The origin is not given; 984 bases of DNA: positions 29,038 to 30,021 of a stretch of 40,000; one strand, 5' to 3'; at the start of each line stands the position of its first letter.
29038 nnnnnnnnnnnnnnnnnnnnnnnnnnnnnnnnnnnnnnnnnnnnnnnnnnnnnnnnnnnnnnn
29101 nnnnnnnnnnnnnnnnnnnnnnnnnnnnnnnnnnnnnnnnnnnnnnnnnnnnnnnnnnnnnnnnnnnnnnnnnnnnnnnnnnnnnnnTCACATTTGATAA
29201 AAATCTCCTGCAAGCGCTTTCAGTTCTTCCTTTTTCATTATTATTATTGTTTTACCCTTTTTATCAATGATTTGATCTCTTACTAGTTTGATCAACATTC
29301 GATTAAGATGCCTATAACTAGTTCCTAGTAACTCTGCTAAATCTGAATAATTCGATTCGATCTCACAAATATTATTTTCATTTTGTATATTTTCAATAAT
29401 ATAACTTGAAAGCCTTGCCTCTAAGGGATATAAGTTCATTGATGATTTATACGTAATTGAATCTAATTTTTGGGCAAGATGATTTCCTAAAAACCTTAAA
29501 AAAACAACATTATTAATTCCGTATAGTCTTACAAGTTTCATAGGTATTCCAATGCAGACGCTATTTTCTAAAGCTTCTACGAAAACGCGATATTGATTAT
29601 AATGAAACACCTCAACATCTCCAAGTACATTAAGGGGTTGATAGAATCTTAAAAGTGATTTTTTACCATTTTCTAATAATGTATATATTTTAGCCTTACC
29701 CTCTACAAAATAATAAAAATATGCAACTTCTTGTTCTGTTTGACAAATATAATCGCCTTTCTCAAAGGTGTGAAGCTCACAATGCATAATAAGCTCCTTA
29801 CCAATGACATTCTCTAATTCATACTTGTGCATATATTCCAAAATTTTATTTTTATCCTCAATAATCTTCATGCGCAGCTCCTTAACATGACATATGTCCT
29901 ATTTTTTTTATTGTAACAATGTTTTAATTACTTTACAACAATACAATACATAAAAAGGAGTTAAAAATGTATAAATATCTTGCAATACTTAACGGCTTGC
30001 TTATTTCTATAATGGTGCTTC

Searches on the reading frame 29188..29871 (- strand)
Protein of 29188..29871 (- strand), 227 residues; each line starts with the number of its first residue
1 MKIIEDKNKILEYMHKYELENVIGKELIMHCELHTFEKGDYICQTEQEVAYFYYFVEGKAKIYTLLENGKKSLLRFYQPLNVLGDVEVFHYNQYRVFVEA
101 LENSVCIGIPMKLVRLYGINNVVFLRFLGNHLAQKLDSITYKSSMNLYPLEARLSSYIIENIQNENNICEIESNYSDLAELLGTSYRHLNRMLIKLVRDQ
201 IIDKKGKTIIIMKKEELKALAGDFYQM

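Call 8: search_protein_families(library=ncbifam, proteins=[window:29188-29871:-])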
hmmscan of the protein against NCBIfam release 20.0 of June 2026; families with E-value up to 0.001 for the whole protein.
window:29188-29871:- (227 aa): 3 families
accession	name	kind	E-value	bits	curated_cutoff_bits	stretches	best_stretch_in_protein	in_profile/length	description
NF007707.0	PRK10402.1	subfamily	1.9e-41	142.1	180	1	1-223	1-220/226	transcriptional regulator YeiL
NF008365.0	PRK11161.1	subfamily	3.7e-10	39.5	228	1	36-223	52-245/250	fumarate/nitrate reduction transcriptional regulator Fnr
NF008732.0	PRK11753.1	equivalog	7.8e-10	38.6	266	1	25-212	17-211/214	cAMP-activated global transcriptional regulator CRP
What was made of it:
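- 29188..29871 (-): Upstream CRP/FNR-family (YeiL-like) regulator gene. B lies 86 nt after its stop codon. call 8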

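Call 39: find_encoding_contigs(protein=window:29188-29871:-, flank=10000, max_places=10)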
Protein window:29188-29871:- (227 aa): 3 contigs read that carry it; 1 place shown.
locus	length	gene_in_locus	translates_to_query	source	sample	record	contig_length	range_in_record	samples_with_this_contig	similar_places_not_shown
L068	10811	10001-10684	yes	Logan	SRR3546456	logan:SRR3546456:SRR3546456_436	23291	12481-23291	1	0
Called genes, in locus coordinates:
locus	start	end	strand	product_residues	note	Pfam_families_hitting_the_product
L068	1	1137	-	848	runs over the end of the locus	PF01326:PPDK_N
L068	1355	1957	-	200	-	PF00081:Sod_Fe_N, PF02777:Sod_Fe_C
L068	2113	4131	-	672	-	PF00512:HisKA, PF02518:HATPase_c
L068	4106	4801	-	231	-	PF00072:Response_reg, PF00486:Trans_reg_C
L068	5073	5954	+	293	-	PF01488:Shikimate_DH, PF02826:2-Hacid_dh_C (weak), PF03446:NAD_binding_2, PF03807:F420_oxidored, PF14833:NAD_binding_11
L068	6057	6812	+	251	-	PF00702:Hydrolase, PF13344:Hydrolase_6, PF13419:HAD_2 (weak), PF13242:Hydrolase_like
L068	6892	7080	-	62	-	PF22268:DUF6954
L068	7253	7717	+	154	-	PF04073:tRNA_edit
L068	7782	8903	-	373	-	PF00478:IMPDH (weak), PF03060:NMO, PF01645:Glu_synthase (faint), PF01180:DHO_dh (faint)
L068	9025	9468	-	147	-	PF04657:DMT_YdcZ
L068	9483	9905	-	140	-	PF04657:DMT_YdcZ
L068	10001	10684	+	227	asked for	PF00027:cNMP_binding, PF13545:HTH_Crp_2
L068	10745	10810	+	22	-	?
